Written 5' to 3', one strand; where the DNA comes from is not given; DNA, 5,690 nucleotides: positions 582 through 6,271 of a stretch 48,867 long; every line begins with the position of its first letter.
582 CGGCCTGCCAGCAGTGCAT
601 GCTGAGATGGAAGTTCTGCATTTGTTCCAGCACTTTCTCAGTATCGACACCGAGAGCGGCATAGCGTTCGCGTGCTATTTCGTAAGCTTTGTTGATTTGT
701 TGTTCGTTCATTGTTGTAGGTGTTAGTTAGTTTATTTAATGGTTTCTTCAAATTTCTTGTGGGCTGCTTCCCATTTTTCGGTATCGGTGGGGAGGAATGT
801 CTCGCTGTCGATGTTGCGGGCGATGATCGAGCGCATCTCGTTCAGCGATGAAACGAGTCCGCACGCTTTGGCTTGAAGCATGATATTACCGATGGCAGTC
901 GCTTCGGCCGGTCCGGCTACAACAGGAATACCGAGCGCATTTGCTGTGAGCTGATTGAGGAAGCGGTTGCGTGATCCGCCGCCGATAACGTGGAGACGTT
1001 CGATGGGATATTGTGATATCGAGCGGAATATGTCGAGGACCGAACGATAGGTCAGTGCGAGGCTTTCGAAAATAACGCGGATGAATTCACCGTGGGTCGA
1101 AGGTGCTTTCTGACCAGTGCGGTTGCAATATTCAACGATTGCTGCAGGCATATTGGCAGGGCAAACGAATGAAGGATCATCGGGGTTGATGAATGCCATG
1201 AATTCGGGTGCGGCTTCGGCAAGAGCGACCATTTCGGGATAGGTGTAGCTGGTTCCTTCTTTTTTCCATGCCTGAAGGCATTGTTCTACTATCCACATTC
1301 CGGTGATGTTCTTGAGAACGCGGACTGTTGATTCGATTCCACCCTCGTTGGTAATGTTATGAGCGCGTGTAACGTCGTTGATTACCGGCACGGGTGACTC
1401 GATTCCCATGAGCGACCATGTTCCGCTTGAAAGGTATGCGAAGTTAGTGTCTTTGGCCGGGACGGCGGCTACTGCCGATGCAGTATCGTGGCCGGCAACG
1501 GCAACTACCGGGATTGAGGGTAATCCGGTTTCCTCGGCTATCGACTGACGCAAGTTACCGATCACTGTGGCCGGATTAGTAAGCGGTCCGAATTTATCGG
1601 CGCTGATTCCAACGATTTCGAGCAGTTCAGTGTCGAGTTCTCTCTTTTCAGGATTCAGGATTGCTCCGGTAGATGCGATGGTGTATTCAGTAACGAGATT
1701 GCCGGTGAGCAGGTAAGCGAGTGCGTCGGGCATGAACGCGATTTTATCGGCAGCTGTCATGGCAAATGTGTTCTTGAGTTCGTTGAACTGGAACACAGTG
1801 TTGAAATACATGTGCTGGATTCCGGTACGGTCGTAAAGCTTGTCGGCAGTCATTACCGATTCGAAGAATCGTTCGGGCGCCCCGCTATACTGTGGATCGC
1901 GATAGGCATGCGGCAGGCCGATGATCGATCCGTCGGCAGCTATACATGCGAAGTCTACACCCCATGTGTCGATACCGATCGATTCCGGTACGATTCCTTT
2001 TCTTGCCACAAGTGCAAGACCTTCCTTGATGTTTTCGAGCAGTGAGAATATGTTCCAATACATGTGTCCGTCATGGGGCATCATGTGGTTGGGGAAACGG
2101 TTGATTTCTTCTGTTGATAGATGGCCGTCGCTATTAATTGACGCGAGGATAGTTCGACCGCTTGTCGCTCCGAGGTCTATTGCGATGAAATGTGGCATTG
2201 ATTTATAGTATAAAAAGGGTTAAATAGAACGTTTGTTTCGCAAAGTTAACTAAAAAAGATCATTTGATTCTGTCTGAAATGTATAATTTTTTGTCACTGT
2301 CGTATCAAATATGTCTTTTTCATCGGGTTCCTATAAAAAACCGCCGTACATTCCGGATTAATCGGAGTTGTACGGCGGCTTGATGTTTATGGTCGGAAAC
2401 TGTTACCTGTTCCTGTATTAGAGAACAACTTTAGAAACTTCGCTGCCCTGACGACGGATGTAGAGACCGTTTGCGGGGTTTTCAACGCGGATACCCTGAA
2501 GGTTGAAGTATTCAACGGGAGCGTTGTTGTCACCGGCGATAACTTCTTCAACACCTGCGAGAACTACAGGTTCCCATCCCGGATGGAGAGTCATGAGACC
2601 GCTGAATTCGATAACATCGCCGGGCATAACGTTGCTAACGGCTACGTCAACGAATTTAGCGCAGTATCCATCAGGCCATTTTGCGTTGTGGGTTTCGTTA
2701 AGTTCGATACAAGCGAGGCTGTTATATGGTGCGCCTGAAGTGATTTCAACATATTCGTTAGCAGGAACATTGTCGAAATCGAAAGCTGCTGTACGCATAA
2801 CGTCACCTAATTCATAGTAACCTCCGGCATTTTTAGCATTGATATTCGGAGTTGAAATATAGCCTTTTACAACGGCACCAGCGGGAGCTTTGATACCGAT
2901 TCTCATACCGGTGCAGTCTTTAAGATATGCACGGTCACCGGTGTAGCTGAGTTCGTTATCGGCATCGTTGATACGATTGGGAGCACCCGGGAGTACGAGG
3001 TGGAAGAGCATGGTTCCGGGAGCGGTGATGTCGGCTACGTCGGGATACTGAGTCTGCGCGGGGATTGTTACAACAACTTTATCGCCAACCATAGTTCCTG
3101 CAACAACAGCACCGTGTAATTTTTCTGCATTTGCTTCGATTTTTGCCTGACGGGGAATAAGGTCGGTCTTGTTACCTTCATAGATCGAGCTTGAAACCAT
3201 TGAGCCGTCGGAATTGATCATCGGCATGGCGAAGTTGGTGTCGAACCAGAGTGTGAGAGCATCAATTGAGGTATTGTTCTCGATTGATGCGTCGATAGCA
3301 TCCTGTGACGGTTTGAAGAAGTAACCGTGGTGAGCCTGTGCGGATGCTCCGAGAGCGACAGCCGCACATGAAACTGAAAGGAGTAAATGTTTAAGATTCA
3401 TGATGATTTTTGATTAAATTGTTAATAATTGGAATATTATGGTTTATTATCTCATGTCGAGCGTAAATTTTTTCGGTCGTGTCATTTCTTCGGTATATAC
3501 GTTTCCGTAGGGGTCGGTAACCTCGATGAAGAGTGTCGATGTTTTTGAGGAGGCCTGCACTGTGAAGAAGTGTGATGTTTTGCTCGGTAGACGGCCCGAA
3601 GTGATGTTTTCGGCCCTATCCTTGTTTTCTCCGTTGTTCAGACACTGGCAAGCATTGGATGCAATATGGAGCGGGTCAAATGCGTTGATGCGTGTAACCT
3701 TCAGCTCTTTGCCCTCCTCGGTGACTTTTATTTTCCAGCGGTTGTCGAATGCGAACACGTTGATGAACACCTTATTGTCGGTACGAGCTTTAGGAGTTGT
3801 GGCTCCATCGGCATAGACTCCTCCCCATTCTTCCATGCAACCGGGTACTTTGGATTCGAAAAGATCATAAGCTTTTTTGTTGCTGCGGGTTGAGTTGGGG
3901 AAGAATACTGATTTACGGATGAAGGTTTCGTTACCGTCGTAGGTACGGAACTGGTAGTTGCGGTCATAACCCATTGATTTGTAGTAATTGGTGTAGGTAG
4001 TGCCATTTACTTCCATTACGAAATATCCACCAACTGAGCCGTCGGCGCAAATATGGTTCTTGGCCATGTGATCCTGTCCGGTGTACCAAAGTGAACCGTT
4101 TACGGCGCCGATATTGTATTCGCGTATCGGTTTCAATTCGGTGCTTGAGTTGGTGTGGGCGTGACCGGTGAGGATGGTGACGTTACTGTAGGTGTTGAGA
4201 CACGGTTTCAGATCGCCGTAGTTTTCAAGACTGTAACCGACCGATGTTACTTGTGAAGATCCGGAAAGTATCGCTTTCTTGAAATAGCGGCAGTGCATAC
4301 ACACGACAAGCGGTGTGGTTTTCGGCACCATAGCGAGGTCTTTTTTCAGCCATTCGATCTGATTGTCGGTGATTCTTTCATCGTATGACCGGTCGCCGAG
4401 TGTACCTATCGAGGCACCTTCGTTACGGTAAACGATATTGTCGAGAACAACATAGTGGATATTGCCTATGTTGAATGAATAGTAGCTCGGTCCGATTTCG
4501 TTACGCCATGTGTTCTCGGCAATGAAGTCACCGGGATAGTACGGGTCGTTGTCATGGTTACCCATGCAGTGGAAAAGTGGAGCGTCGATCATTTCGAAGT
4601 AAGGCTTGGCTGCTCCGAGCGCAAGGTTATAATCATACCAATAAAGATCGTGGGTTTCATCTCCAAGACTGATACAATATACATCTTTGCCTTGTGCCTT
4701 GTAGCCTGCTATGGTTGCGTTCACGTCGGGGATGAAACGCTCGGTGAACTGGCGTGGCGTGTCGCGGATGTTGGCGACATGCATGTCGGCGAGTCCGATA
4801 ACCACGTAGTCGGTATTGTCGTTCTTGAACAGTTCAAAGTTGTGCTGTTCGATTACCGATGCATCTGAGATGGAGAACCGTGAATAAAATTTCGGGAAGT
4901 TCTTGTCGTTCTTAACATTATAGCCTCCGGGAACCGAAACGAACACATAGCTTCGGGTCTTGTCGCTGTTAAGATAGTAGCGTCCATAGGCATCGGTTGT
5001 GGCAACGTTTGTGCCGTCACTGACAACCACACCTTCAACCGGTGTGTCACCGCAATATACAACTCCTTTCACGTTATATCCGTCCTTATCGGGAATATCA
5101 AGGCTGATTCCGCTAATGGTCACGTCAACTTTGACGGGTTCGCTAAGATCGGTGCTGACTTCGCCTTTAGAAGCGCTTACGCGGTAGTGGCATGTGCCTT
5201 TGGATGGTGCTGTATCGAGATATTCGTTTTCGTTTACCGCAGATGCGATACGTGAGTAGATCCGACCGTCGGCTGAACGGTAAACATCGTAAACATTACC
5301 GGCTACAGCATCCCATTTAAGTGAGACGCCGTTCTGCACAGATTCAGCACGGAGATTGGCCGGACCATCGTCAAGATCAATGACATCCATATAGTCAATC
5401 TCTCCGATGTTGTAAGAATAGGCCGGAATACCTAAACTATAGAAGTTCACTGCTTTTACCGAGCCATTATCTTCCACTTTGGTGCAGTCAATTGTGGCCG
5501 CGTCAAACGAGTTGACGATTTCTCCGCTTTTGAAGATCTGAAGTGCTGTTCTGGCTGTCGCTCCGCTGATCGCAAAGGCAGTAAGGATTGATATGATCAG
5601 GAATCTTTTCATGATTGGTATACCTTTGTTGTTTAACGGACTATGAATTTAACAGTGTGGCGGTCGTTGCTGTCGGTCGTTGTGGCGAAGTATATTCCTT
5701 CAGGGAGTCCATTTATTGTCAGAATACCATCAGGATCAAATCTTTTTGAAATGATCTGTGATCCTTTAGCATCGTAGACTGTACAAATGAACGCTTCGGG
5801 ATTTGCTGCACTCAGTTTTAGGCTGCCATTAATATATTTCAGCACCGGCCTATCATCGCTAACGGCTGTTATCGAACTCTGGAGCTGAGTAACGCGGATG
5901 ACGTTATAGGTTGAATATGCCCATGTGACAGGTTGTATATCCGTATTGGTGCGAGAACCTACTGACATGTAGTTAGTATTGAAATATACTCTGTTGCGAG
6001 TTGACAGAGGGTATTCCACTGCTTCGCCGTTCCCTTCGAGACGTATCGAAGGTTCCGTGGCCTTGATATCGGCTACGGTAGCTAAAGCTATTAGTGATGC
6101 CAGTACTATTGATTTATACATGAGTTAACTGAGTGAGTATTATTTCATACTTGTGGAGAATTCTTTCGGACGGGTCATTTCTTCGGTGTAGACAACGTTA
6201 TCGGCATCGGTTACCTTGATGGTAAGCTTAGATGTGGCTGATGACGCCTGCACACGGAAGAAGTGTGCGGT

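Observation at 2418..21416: Glycosidase-free Sus-like operon built from phospho-, sulfo- and acyl-esterases: candidate utilisation system for a phosphodiester-linked polymer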

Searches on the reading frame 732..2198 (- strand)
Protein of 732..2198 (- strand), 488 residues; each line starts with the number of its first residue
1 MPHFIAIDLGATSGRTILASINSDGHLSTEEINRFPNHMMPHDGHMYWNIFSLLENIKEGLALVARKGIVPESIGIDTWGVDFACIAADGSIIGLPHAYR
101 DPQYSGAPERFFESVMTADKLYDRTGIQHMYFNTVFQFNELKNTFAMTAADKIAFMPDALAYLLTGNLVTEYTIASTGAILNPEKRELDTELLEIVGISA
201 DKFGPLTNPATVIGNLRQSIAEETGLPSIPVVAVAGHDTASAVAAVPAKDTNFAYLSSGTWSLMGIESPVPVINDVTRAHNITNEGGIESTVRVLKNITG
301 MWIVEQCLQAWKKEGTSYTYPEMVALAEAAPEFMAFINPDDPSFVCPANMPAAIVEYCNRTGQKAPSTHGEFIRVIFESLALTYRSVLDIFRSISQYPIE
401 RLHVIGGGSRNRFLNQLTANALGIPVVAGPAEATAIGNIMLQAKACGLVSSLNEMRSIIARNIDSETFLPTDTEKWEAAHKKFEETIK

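Call 4: search_protein_families(library=pfam, proteins=[window:732-2198:-], max_evalue=0.01)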
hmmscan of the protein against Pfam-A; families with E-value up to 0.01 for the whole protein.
window:732-2198:- (488 aa): 2 families
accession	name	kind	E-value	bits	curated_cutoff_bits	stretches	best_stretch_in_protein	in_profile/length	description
PF02782.22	FGGY_C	-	8.6e-43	146.9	27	1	254-445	1-197/198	FGGY family of carbohydrate kinases, C-terminal domain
PF00370.27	FGGY_N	-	2.2e-25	90.1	28.8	1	5-243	3-243/245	FGGY family of carbohydrate kinases, N-terminal domain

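Call 10: search_protein_families(library=ncbifam, proteins=[window:732-2198:-], max_evalue=0.00001)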
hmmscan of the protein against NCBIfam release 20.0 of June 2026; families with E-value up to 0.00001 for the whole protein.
window:732-2198:- (488 aa): 12 families
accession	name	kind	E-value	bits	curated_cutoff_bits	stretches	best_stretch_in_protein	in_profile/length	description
TIGR02627.1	rhamnulo_kin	equivalog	2.9e-143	477.8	527.95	1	5-464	1-453/454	rhamnulokinase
NF007925.0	PRK10640.1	equivalog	5.1e-135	450.6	639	1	3-485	5-480/489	rhamnulokinase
TIGR02628.1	fuculo_kin_coli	equivalog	1.8e-44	152.5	470.9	1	5-459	4-455/465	L-fuculokinase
TIGR01312.1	XylB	equivalog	3e-24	85.4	380.25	2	362-485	354-478/481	xylulokinase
NF008187.0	PRK10939.1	equivalog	1.5e-17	63.5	528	1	148-480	154-493/521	autoinducer-2 kinase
TIGR01311.1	glycerol_kin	equivalog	5e-17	61.4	590.35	1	367-486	370-489/496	glycerol kinase GlpK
NF000756.0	PRK00047.1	subfamily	1.7e-15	56.3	498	1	367-479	372-483/502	glycerol kinase GlpK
NF011601.0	PRK15027.1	equivalog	1.1e-12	47.2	912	1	149-424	145-412/484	xylulokinase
NF003154.0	PRK04123.1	equivalog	1.7e-10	40.2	428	1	368-481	413-528/554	ribulokinase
TIGR01314.1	gntK_FGGY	equivalog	1.3e-09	37.1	648.55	0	149-236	148-236/505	gluconokinase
TIGR01234.1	L-ribulokinase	equivalog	6.3e-08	31.8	583.25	0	371-477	409-517/536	ribulokinase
TIGR01315.1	5C_CHO_kinase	subfamily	5.9e-06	25.3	408.7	0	377-482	423-526/541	FGGY family pentulose kinase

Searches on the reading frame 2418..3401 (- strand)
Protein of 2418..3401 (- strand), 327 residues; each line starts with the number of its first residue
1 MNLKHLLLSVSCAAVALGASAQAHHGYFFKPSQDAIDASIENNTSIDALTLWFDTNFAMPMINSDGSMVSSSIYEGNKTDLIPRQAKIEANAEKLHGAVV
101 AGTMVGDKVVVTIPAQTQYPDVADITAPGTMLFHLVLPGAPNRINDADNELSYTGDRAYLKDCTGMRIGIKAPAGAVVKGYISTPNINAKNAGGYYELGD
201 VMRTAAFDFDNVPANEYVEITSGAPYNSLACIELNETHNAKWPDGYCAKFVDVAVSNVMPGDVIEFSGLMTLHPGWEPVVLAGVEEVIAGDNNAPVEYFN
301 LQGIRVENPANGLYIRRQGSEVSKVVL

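Call 4: search_protein_families(library=pfam, proteins=[window:2418-3401:-], max_evalue=0.01)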
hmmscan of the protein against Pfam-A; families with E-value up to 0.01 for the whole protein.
window:2418-3401:- (327 aa): 0 families

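Call 6: search_protein_families(library=ncbifam, proteins=[window:2418-3401:-], max_evalue=0.01)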
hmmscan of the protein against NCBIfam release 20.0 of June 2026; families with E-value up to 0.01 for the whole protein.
window:2418-3401:- (327 aa): 0 families

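Call 35: find_homologous_proteins(query=window:2418-3401:-, max_evalue=0.001)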
Query window:2418-3401:- (327 aa): 445 proteins with E <= 0.001 among 3056 candidates; the best 120 are listed.
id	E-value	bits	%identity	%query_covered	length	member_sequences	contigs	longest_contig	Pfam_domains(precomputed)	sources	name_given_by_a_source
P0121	1.1e-217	739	100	100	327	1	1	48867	-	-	-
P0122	2.5e-165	567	76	100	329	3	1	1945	-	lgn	-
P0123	1.0e-136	473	64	100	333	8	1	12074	-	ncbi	-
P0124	1.9e-120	420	59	100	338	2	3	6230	-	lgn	-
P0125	1.6e-91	325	50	100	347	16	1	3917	-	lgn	-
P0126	2.1e-90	321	49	100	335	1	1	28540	-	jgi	jgi:hypothetical protein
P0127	3.4e-82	294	49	99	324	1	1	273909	-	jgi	-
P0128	1.4e-81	292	47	100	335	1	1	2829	-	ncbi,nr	ncbi:MAG: hypothetical protein K2L90_02900, partial [Muribaculaceae bacterium]|nr:hypothetical prote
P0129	2.1e-80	288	46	96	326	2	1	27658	-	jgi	jgi:hypothetical protein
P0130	1.3e-72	263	45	99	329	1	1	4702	-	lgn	-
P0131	1.8e-72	262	44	99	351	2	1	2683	-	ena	-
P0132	7.3e-71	257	45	99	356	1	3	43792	-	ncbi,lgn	-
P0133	3.0e-69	252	43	94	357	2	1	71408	-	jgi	-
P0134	7.0e-69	250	41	100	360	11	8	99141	-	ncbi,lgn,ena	-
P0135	2.1e-67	246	42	95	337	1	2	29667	-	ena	-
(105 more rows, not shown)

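Call 51: predict_structure(alignment_id=A2)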
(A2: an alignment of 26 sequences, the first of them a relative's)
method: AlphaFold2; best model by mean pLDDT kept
length: 327 residues; sequences in the alignment: 26
mean_pLDDT: 87.5   pTM: 0.79
mean pLDDT of the five models: 87.5, 87.3, 86.1, 85.6, 82.9
residues with pLDDT >= 90: 222; 70-90: 72; 50-70: 5; < 50: 28
segments of 3 or more residues with pLDDT < 50: 1-21, 284-290
pLDDT, mean of each block of 10 residues (from residue 1): 35 37 83 97 96 98 92 97 97 98 94 98 97 97 95 93 96 97 91 78 96 92 95 87 93 98 98 87 48 79 85 83 78
secondary structure, 60 per line:
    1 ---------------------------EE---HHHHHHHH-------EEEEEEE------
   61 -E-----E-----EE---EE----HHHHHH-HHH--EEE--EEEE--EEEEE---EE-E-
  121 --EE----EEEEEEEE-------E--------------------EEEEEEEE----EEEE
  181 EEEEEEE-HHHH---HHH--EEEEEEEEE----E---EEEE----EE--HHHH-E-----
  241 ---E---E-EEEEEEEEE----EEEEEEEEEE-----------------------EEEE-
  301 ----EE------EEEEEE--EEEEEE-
elements in order: H33-40 E48-54 H85-90 E97-99 E102-105 E108-112 E129-136 E165-172 E177-187 H189-192 E201-209 E218-221 H230-233 E250-258 E263-272 E296-299 E313-318 E321-326

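Call 54: fold_search(model_id=the predicted structure, library=pdb)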
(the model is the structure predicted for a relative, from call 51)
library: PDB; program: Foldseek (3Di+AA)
matches with E <= 10: 1194; with E <= 0.001: 2
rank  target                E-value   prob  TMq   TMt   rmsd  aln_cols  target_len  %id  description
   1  2c26                  2.9e-04  0.97  0.25  0.32  22.4       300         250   14  Structural basis for the promiscuous specificity of the carbohydrate- binding modules from the beta-sandwich super famil (released 2005-10-18)
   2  9cyn_A                7.3e-04  1.00  0.35  0.48   9.6       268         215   10  Flagellar filament sheath protein FlaA1 (released 2026-03-18)
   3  8iqe_A                1.5e-03  0.98  0.22  0.14   9.3       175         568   10  Crystal structure of tetrameric K2-2 TSP (released 2024-02-21)
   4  8iqe_B                2.1e-03  0.94  0.21  0.14   9.3       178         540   12  Crystal structure of tetrameric K2-2 TSP (released 2024-02-21)
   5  7zkq_A                2.5e-03  0.99  0.27  0.38   7.5       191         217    7  Early Pp module assembly intermediate of complex I (released 2022-11-23)
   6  6xj9_A                2.6e-03  0.99  0.26  0.14   7.2       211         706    8  Structure of PfGH50B (released 2020-09-16)
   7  8iq5_A                2.9e-03  0.97  0.22  0.14   9.3       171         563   10  Crystal structure of trimeric K2-2 TSP (released 2024-02-21)
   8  8iq9_A                2.9e-03  0.97  0.23  0.15  10.1       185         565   10  Crystal structure of trimeric K2-2 TSP in complex with tetrasaccharide and octasaccharide (released 2024-02-21)
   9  8iqe_D                2.9e-03  0.92  0.21  0.14   9.7       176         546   11  Crystal structure of tetrameric K2-2 TSP (released 2024-02-21)
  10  1gwm_A                3.1e-03  1.00  0.27  0.51   5.0       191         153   12  Carbohydrate binding module family29 complexed with glucohexaose (released 2003-03-20)
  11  8iq5_D                3.4e-03  0.97  0.22  0.14   9.3       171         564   10  Crystal structure of trimeric K2-2 TSP (released 2024-02-21)
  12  4d0q                  4.0e-03  1.00  0.25  0.45   5.2       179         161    8  Hyaluronan Binding Module of the Streptococcal Pneumoniae Hyaluronate Lyase (released 2014-08-06)
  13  9cyn_C                4.2e-03  0.97  0.28  0.40  14.4       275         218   11  Flagellar filament sheath protein FlaA1 (released 2026-03-18)
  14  1ks4                  4.2e-03  0.51  0.18  0.23  16.4       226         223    8  The structure of Aspergillus niger endoglucanase-palladium complex (released 2003-01-21)
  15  1wzx_A                4.7e-03  0.97  0.27  0.43   6.6       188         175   12  Crystal Structure of Family 30 Carbohydrate Binding Module. (released 2005-03-22)
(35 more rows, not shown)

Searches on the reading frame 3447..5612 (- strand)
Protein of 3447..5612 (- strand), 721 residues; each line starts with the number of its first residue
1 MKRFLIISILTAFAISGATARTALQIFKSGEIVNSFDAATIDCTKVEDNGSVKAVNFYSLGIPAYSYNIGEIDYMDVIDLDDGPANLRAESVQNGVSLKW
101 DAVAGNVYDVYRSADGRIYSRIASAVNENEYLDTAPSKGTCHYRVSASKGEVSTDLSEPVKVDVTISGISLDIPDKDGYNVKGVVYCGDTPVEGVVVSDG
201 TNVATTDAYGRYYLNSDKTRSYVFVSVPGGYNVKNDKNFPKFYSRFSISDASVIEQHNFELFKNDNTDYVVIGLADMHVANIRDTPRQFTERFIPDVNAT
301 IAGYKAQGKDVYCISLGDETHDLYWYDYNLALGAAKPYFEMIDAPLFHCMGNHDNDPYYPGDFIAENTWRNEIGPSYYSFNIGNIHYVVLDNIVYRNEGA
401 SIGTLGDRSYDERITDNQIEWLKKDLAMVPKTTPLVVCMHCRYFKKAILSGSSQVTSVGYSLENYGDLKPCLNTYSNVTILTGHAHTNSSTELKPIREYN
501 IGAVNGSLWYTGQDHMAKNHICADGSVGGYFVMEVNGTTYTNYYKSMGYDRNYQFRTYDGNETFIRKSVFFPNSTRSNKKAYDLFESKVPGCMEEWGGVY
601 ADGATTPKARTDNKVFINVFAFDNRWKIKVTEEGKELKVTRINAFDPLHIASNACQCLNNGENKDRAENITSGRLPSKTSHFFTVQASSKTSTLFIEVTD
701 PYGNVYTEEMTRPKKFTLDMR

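Call 4: search_protein_families(library=pfam, proteins=[window:3447-5612:-], max_evalue=0.01)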
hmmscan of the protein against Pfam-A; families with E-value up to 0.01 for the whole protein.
window:3447-5612:- (721 aa): 3 families
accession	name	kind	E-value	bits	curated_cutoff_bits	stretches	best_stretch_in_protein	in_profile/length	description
PF16370.11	MetallophosC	-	3.2e-35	122.1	29.7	1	498-706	1-168/168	C terminal of Calcineurin-like phosphoesterase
PF16371.11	MetallophosN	-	7.5e-21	74.6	35.6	1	183-261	1-77/77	N terminal of Calcineurin-like phosphoesterase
PF00149.33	Metallophos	-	6.8e-07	30.3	21.5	1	271-487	3-190/191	Calcineurin-like phosphoesterase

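Call 6: search_protein_families(library=ncbifam, proteins=[window:3447-5612:-], max_evalue=0.01)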
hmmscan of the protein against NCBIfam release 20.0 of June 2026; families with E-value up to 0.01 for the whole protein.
window:3447-5612:- (721 aa): 1 family
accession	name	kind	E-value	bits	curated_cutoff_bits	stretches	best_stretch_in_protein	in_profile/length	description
NF008359.0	PRK11148.1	equivalog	0.00074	19.1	225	1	413-493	138-212/275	3',5'-cyclic-AMP phosphodiesterase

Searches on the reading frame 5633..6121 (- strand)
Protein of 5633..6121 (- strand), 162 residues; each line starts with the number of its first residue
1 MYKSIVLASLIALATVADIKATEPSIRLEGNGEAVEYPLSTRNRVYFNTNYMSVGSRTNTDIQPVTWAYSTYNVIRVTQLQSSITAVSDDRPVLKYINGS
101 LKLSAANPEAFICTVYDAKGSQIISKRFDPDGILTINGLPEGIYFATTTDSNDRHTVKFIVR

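Call 3: search_protein_families(library=pfam, proteins=[window:5633-6121:-], max_evalue=0.01)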
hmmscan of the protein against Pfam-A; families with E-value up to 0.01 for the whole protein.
window:5633-6121:- (162 aa): 1 family
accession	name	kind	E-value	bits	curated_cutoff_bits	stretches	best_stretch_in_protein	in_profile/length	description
PF18962.6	Por_Secre_tail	-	0.0002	22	27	1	107-161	18-75/75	Secretion system C-terminal sorting domain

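Call 6: search_protein_families(library=ncbifam, proteins=[window:5633-6121:-], max_evalue=0.01)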
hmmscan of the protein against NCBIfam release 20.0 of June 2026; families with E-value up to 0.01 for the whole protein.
window:5633-6121:- (162 aa): 1 family
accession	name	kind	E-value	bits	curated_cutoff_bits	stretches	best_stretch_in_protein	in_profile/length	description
TIGR04183.1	Por_Secre_tail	domain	7.5e-07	29.1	23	1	104-162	14-72/72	T9SS type A sorting domain-containing protein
